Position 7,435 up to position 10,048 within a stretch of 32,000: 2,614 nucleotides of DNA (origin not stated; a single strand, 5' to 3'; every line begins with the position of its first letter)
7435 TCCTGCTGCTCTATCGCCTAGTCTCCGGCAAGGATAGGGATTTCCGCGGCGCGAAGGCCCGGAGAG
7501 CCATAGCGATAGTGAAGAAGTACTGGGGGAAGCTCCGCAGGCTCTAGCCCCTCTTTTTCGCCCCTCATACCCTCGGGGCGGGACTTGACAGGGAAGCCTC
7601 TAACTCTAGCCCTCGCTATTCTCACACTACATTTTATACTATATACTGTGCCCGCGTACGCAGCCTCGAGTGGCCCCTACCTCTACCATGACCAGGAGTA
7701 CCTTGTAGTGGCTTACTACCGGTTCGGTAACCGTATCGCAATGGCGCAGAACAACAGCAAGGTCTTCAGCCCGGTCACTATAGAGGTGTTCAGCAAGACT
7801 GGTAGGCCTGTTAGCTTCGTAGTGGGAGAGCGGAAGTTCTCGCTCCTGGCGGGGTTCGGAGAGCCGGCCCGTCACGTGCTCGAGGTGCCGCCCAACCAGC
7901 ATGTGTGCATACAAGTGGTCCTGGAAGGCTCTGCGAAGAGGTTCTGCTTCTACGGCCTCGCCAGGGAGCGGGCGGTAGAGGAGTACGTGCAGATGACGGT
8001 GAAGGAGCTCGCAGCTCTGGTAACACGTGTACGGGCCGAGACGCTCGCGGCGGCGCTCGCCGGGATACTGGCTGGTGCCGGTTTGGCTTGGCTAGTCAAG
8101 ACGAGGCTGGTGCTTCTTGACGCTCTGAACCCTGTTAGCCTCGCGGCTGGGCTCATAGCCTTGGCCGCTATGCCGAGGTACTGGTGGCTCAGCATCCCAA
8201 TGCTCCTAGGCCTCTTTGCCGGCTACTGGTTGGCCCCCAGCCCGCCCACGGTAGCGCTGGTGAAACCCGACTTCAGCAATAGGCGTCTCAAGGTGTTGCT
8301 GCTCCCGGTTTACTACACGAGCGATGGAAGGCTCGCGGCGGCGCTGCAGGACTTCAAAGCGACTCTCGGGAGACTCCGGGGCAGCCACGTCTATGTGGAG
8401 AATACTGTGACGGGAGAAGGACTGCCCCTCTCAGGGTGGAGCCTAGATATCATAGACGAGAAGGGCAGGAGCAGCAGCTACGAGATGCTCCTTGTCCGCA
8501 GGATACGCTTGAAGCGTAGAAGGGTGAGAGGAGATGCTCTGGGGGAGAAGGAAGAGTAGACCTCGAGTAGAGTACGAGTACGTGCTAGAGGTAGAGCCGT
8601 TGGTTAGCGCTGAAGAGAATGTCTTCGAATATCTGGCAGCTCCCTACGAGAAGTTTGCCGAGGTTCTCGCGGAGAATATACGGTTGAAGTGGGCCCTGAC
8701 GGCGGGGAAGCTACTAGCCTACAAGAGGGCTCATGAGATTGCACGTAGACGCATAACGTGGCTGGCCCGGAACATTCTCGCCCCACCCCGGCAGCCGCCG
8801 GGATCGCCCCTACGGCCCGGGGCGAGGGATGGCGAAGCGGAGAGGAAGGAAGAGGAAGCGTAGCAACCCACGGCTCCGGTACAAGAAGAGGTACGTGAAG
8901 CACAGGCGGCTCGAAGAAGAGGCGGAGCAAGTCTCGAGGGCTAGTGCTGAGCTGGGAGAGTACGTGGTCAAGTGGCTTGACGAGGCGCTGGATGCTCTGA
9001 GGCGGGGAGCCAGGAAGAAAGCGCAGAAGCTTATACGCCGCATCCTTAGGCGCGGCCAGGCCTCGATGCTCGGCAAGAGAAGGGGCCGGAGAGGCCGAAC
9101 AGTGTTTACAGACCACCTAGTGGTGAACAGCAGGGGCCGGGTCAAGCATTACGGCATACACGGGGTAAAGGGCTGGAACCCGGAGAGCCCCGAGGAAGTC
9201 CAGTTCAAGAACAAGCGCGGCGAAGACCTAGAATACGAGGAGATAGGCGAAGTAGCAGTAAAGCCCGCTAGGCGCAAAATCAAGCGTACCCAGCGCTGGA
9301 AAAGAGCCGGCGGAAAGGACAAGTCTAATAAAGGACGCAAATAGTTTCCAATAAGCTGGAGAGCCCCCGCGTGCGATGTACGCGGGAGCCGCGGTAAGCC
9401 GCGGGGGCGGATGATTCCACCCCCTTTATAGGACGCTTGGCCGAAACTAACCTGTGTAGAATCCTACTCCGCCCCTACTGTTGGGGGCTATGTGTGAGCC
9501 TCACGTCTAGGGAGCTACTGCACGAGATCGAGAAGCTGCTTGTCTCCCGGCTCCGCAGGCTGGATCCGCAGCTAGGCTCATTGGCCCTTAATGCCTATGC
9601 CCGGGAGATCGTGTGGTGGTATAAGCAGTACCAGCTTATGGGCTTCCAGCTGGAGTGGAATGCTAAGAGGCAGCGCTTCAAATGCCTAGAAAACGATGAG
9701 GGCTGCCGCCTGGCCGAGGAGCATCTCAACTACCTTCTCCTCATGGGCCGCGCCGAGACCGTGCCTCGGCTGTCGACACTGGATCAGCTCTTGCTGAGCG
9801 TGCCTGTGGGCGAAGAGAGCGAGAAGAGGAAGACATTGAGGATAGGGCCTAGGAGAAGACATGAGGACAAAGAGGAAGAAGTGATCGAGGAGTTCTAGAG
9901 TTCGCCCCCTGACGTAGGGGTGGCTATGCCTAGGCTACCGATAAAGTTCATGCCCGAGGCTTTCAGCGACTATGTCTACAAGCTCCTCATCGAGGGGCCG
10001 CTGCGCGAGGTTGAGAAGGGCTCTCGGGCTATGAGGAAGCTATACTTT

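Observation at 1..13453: Compact single-strand provirus with almost no recognisable genes; candidate small enveloped crenarchaeal virus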

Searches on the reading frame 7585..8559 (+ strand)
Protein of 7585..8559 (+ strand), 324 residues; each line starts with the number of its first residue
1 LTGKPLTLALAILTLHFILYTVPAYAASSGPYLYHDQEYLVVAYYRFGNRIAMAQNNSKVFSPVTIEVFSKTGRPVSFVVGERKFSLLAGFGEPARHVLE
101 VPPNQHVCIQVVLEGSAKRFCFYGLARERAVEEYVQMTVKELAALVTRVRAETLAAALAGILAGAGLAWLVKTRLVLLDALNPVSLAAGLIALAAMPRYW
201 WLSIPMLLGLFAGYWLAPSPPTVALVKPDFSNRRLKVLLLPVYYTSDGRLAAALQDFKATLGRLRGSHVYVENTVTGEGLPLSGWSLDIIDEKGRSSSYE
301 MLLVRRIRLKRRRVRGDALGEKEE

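Call 11: search_protein_families(library=pfam, max_evalue=0.01, proteins=[window:7585-8559:+])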
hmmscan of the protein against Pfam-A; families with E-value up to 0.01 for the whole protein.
window:7585-8559:+ (324 aa): 0 families

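Call 28: search_protein_families(library=phrogs, max_evalue=0.01, proteins=[window:7585-8559:+])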
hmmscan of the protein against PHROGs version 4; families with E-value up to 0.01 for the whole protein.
window:7585-8559:+ (324 aa): 0 families

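Call 79: search_solved_structures(query=A6, max_evalue=1)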
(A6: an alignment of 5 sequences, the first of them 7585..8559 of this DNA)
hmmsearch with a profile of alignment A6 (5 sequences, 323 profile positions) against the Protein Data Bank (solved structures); distinct sequences matched with E-value up to 1: 4.
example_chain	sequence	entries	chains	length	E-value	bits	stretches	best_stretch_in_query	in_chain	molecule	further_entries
2m8c_A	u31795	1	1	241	0.11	14.8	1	231-306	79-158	Cationic amino acid ABC transporter, periplasmic binding protein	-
1hpb_P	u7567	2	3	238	0.21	13.8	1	231-306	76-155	HISTIDINE-BINDING PROTEIN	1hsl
5owf_A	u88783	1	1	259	0.65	12.2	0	232-289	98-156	Lysine/arginine/ornithine-binding periplasmic protein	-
6ft2_A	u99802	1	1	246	0.91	11.8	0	232-290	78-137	Lysine/arginine/ornithine-binding periplasmic protein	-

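Call 81: find_related_loci(query=A6, collection=viral_contigs, flank=10000)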
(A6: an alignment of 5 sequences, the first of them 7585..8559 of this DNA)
Query A6 (324 aa) in viral_contigs; peptide patterns used: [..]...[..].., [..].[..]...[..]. (x = any residue, [..] = any of these).
89 stretches matched a pattern, but none encodes a relative of the query by tblastn (E <= 1e-3).

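Call 116: search_dna_similar(query=window:7585-8559:+, collection=phages, mode=protein, max_evalue=1, max_rows=8)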
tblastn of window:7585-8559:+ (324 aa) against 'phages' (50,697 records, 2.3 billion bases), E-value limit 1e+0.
No match.

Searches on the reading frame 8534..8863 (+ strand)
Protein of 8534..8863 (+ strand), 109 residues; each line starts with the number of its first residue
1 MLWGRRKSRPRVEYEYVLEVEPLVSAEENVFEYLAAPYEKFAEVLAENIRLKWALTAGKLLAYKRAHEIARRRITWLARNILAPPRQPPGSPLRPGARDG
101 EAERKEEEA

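Call 11: search_protein_families(library=pfam, max_evalue=0.01, proteins=[window:8534-8863:+])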
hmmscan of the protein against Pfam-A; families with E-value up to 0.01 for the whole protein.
window:8534-8863:+ (109 aa): 0 families

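Call 28: search_protein_families(library=phrogs, max_evalue=0.01, proteins=[window:8534-8863:+])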
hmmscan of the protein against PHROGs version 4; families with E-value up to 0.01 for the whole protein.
window:8534-8863:+ (109 aa): 0 families

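Call 56: search_protein_families(library=pfam, max_evalue=0.01, proteins=[L056:5759-6940:+, L056:7578-8153:+, L056:9316-9819:+, L056:10174-10740:+, L057:7612-8475:+, L057:8668-9201:+, L057:6120-6572:-, L057:9472-9774:+, L056:8216-8458:+, L056:8473-8733:+])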
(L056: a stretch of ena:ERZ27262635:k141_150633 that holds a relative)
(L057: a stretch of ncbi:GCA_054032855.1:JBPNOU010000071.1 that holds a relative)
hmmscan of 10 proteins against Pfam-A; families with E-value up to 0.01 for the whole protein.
L056:5759-6940:+ (393 aa): 0 families

L056:7578-8153:+ (191 aa): 0 families

L056:9316-9819:+ (167 aa): 0 families

L056:10174-10740:+ (188 aa): 9 families
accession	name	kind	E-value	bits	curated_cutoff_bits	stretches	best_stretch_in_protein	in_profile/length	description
PF13238.12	AAA_18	-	8.9e-09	36.3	29.4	1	4-136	2-126/128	AAA domain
PF01202.28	SKI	-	7.9e-06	26.5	22.1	0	98-177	82-158/159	Shikimate kinase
PF01712.25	dNK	-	0.00027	21.2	27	0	4-26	2-24/203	Deoxynucleoside kinase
PF13671.12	AAA_33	-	0.00057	20.6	27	0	4-107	3-33/143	AAA domain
PF00004.35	AAA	-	0.00083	20.2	21.2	1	4-37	2-35/131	ATPase family associated with various cellular activities (AAA)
PF07728.20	AAA_5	-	0.0018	18.7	22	0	3-31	2-31/139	AAA domain (dynein-related subfamily)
PF13207.12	AAA_17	-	0.0023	18.7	27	0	7-28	2-23/136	AAA domain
PF01443.25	Viral_helicase1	-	0.0028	17.9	21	1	4-57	2-54/228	Viral superfamily 1 RNA helicase core domain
PF02223.23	Thymidylate_kin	-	0.0066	16.6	27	0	62-173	84-185/185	Thymidylate kinase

L057:7612-8475:+ (287 aa): 0 families

L057:8668-9201:+ (177 aa): 0 families

L057:6120-6572:- (150 aa): 0 families

L057:9472-9774:+ (100 aa): 0 families

L056:8216-8458:+ (80 aa): 1 family
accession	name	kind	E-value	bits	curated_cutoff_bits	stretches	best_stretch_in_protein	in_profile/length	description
PF01402.27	RHH_1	-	0.0047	17.3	20.5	0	8-29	1-22/39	Ribbon-helix-helix protein, copG family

L056:8473-8733:+ (86 aa): 0 families

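Call 96: search_protein_families(library=pfam, max_evalue=0.05, proteins=[L057:4365-4781:+, L056:5325-5549:-])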
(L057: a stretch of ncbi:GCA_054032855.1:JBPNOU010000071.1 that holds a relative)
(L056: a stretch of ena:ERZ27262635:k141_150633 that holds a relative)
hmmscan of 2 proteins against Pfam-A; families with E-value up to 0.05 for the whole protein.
L057:4365-4781:+ (138 aa): 0 families

L056:5325-5549:- (74 aa): 1 family
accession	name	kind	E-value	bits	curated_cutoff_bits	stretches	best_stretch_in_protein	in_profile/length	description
PF07935.16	SSV1_ORF_D-335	-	2.6e-09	37.7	22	1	11-58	9-56/68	ORF D-335-like protein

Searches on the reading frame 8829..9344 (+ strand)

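Call 11: search_protein_families(library=pfam, max_evalue=0.01, proteins=[window:8829-9344:+])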
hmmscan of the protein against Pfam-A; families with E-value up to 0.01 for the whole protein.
window:8829-9344:+ (171 aa): 0 families

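Call 28: search_protein_families(library=phrogs, max_evalue=0.01, proteins=[window:8829-9344:+])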
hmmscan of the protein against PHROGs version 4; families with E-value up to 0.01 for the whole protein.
window:8829-9344:+ (171 aa): 0 families

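Call 56: search_protein_families(library=pfam, max_evalue=0.01, proteins=[L056:5759-6940:+, L056:7578-8153:+, L056:9316-9819:+, L056:10174-10740:+, L057:7612-8475:+, L057:8668-9201:+, L057:6120-6572:-, L057:9472-9774:+, L056:8216-8458:+, L056:8473-8733:+])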
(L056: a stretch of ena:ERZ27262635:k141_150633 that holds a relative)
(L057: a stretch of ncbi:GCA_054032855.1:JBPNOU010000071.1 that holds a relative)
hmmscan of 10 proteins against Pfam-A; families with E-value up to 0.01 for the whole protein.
L056:5759-6940:+ (393 aa): 0 families

L056:7578-8153:+ (191 aa): 0 families

L056:9316-9819:+ (167 aa): 0 families

L056:10174-10740:+ (188 aa): 9 families
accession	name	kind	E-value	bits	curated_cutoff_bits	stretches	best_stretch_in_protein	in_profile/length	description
PF13238.12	AAA_18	-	8.9e-09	36.3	29.4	1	4-136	2-126/128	AAA domain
PF01202.28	SKI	-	7.9e-06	26.5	22.1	0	98-177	82-158/159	Shikimate kinase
PF01712.25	dNK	-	0.00027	21.2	27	0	4-26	2-24/203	Deoxynucleoside kinase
PF13671.12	AAA_33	-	0.00057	20.6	27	0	4-107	3-33/143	AAA domain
PF00004.35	AAA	-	0.00083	20.2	21.2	1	4-37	2-35/131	ATPase family associated with various cellular activities (AAA)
PF07728.20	AAA_5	-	0.0018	18.7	22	0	3-31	2-31/139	AAA domain (dynein-related subfamily)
PF13207.12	AAA_17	-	0.0023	18.7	27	0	7-28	2-23/136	AAA domain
PF01443.25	Viral_helicase1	-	0.0028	17.9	21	1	4-57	2-54/228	Viral superfamily 1 RNA helicase core domain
PF02223.23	Thymidylate_kin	-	0.0066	16.6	27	0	62-173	84-185/185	Thymidylate kinase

L057:7612-8475:+ (287 aa): 0 families

L057:8668-9201:+ (177 aa): 0 families

L057:6120-6572:- (150 aa): 0 families

L057:9472-9774:+ (100 aa): 0 families

L056:8216-8458:+ (80 aa): 1 family
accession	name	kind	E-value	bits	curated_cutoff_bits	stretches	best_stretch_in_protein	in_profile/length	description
PF01402.27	RHH_1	-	0.0047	17.3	20.5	0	8-29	1-22/39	Ribbon-helix-helix protein, copG family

L056:8473-8733:+ (86 aa): 0 families

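Call 96: search_protein_families(library=pfam, max_evalue=0.05, proteins=[L057:4365-4781:+, L056:5325-5549:-])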
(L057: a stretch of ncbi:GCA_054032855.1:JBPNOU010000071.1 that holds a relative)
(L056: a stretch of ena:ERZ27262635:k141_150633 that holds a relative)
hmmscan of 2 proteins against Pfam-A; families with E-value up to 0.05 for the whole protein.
L057:4365-4781:+ (138 aa): 0 families

L056:5325-5549:- (74 aa): 1 family
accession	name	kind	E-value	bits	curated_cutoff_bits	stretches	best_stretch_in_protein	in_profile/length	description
PF07935.16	SSV1_ORF_D-335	-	2.6e-09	37.7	22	1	11-58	9-56/68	ORF D-335-like protein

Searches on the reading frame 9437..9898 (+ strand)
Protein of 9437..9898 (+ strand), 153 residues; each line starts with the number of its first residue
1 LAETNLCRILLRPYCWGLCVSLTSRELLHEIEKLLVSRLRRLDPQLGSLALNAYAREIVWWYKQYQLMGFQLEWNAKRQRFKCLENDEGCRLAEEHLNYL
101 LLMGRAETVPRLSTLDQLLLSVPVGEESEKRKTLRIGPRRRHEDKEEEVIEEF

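Call 11: search_protein_families(library=pfam, max_evalue=0.01, proteins=[window:9437-9898:+])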
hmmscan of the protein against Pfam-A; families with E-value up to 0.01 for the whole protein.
window:9437-9898:+ (153 aa): 0 families

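Call 28: search_protein_families(library=phrogs, max_evalue=0.01, proteins=[window:9437-9898:+])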
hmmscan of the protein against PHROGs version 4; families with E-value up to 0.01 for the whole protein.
window:9437-9898:+ (153 aa): 0 families

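Call 115: search_dna_similar(query=window:9497-9898:+, collection=phages, mode=protein, max_evalue=1, max_rows=8)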
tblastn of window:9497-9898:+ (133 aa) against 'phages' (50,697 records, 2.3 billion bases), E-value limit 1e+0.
No match.
